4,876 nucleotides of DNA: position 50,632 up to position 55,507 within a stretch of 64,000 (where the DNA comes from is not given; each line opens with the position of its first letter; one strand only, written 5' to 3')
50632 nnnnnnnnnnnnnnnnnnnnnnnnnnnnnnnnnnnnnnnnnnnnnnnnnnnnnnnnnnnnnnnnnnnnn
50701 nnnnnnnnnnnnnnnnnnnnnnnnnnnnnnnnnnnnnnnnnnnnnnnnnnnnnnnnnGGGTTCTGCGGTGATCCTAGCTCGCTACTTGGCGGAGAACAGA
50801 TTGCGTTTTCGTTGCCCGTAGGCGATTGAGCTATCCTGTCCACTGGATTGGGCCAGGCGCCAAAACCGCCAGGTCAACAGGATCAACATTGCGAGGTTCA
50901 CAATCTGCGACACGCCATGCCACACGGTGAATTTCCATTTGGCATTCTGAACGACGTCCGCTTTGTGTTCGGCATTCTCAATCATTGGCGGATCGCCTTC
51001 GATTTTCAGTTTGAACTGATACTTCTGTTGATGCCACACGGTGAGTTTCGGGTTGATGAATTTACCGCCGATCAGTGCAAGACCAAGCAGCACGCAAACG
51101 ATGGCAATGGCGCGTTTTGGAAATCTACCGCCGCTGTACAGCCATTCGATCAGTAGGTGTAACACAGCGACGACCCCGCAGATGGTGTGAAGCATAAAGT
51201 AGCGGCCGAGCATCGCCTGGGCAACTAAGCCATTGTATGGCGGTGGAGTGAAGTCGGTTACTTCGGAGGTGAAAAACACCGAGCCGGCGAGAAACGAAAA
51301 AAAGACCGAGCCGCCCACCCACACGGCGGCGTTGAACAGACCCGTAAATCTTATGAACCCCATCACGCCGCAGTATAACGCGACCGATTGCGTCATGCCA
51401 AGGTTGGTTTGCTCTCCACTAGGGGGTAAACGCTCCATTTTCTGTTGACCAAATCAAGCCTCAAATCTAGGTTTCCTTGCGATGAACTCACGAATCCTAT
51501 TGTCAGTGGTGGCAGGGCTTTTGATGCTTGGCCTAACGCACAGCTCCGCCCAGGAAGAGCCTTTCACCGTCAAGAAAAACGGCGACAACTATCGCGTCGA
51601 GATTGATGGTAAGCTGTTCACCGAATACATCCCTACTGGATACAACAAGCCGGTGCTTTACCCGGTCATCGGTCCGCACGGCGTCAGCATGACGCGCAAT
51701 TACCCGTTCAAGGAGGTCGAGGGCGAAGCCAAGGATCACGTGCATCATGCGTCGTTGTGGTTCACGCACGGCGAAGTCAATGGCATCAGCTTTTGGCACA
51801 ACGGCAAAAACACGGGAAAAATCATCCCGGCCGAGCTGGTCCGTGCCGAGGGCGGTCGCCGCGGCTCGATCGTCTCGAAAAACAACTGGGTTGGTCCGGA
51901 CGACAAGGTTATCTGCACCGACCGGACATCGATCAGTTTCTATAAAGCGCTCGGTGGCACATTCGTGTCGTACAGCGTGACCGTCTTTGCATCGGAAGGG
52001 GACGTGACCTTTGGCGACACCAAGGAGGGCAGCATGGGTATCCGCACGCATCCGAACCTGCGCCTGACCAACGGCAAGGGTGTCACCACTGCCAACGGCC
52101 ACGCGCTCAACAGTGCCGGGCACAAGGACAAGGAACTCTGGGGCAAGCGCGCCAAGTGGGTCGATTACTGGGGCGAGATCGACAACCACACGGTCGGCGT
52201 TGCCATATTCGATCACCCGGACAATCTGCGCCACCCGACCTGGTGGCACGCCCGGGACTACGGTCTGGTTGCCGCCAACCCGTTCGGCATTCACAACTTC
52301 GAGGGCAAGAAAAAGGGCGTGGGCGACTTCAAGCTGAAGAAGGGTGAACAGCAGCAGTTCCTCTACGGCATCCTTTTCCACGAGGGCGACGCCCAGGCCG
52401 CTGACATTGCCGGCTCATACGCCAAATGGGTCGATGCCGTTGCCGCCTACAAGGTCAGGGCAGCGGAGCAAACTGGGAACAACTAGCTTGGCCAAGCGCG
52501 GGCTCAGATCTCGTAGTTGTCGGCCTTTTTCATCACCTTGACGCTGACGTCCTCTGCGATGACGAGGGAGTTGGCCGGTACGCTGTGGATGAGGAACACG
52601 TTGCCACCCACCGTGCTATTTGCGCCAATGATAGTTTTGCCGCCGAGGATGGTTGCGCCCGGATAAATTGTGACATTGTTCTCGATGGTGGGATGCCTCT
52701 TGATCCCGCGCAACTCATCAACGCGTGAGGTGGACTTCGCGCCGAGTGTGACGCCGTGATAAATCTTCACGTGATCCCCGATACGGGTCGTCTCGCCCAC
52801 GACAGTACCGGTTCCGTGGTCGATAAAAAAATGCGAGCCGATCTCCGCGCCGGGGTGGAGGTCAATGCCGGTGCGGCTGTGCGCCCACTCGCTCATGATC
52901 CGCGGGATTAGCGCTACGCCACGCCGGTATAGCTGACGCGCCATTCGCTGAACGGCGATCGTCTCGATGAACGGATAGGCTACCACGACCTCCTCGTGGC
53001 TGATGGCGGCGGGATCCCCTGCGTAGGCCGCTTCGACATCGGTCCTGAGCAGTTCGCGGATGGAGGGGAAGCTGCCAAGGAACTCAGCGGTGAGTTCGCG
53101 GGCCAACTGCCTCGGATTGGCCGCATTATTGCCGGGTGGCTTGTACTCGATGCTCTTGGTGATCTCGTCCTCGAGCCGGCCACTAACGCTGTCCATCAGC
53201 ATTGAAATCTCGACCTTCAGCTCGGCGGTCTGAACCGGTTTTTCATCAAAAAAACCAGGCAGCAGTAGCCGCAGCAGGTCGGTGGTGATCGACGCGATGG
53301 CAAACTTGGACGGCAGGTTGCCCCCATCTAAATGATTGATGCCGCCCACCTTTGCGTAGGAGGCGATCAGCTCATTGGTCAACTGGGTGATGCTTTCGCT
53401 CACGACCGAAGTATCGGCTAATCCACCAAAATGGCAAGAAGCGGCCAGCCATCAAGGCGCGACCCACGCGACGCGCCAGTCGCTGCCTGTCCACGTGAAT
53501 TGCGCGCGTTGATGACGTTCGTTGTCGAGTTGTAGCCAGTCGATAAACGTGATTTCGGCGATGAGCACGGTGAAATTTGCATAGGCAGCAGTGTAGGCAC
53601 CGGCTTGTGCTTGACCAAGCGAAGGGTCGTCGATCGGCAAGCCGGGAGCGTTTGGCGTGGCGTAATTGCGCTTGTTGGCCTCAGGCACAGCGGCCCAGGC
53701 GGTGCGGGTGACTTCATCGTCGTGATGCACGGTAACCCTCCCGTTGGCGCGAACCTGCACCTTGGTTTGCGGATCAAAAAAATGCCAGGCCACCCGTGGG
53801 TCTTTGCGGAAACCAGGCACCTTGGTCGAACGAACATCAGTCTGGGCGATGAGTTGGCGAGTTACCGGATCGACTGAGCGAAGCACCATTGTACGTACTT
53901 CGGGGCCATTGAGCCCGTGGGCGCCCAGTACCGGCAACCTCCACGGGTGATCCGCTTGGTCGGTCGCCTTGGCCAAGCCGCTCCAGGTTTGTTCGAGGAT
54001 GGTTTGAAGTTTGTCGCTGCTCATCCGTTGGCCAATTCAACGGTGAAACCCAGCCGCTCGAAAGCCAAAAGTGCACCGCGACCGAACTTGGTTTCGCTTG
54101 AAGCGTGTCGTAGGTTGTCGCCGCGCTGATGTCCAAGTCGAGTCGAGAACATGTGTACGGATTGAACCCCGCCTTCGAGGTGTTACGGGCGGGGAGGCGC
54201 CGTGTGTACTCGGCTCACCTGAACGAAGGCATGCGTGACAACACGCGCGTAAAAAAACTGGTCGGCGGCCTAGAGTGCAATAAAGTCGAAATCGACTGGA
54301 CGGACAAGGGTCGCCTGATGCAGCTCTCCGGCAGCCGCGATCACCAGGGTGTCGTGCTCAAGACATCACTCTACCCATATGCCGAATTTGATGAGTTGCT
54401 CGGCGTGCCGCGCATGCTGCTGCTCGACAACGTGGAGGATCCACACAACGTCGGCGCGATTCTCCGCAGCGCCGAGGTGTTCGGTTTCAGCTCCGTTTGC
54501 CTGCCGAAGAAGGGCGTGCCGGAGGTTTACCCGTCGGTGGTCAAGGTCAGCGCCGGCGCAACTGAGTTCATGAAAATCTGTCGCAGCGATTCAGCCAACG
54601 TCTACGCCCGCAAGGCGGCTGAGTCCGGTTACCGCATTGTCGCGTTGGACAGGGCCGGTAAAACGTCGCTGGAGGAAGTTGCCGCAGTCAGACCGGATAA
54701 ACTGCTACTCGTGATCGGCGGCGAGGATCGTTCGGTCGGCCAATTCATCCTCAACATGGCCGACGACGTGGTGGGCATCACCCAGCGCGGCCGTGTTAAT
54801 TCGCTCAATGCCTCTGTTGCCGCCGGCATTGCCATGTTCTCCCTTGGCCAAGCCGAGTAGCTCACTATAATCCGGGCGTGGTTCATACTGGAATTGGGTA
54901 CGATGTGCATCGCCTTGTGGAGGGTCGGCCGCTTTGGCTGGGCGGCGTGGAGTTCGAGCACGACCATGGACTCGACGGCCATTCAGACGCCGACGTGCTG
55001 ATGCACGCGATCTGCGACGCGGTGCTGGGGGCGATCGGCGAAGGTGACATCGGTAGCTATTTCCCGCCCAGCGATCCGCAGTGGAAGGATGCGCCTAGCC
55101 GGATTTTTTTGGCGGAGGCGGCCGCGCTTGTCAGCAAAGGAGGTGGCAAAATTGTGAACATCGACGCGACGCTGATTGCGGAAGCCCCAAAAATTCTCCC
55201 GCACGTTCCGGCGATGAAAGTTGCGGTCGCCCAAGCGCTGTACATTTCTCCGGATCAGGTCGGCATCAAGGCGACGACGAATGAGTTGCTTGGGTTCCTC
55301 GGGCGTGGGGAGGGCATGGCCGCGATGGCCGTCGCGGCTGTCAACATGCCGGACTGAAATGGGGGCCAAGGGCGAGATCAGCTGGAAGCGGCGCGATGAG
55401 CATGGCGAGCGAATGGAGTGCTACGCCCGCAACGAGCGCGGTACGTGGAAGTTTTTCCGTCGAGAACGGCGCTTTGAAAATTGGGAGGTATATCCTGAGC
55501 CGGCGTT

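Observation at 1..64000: Highly iterated perfect palindrome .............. across genes and spacers (HIP1-, USS- or REP-like genomic word)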

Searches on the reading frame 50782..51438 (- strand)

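Call 21: search_protein_families(library=pfam, proteins=[window:50782-51438:-], max_evalue=0.001)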
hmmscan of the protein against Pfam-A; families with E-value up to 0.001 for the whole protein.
window:50782-51438:- (218 aa): 1 family
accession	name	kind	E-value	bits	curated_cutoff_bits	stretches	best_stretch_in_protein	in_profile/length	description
PF13664.11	DUF4149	-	1.6e-07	31.9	24.6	1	37-137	3-98/102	Domain of unknown function (DUF4149)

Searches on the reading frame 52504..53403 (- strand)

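Call 21: search_protein_families(library=pfam, proteins=[window:52504-53403:-], max_evalue=0.001)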
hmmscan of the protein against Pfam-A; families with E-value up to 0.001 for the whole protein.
window:52504-53403:- (299 aa): 2 families
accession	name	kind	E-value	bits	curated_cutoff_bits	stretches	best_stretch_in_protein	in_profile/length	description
PF00132.30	Hexapep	-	1e-09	38.1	27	1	237-271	1-34/36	Bacterial transferase hexapeptide (six repeats)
PF25084.1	LbH_EIF2B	-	0.0004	20.8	54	0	250-287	15-52/105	EIF2B subunit epsilon LbH domain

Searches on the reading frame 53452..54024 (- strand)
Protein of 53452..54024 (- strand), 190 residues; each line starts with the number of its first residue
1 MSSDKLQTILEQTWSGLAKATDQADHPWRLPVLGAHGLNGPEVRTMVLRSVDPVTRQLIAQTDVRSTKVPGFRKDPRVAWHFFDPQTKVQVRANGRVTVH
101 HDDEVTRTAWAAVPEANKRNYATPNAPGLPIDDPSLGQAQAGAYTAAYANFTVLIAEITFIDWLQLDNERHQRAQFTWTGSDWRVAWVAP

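Call 21: search_protein_families(library=pfam, proteins=[window:53452-54024:-], max_evalue=0.001)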
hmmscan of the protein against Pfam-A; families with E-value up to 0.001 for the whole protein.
window:53452-54024:- (190 aa): 2 families
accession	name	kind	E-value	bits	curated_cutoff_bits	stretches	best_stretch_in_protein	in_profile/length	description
PF12766.13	Pyridox_oxase_2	-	9.3e-10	39.4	26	1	37-100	32-99/100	Pyridoxamine 5'-phosphate oxidase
PF01243.27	PNPOx_N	-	1e-05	26.3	28.1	1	41-117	26-93/120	Pyridoxamine 5'-phosphate oxidase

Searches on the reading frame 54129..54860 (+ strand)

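Call 21: search_protein_families(library=pfam, proteins=[window:54129-54860:+], max_evalue=0.001)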
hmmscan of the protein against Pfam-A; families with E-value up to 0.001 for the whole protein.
window:54129-54860:+ (243 aa): 2 families
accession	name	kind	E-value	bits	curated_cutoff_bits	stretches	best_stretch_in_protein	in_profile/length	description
PF00588.24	SpoU_methylase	-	1.2e-31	110.2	29.7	1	96-237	3-142/142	SpoU rRNA Methylase family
PF08032.17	SpoU_sub_bind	-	1.2e-10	42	22.8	1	9-84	2-75/76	RNA 2'-O ribose methyltransferase substrate binding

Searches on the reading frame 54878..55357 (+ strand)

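Call 22: search_protein_families(library=pfam, proteins=[window:54878-55357:+], max_evalue=0.001)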
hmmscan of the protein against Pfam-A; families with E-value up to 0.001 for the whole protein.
window:54878-55357:+ (159 aa): 1 family
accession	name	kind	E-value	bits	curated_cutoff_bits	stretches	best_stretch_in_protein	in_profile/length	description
PF02542.21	YgbB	-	1e-64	218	26.7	1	3-155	2-154/155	YgbB family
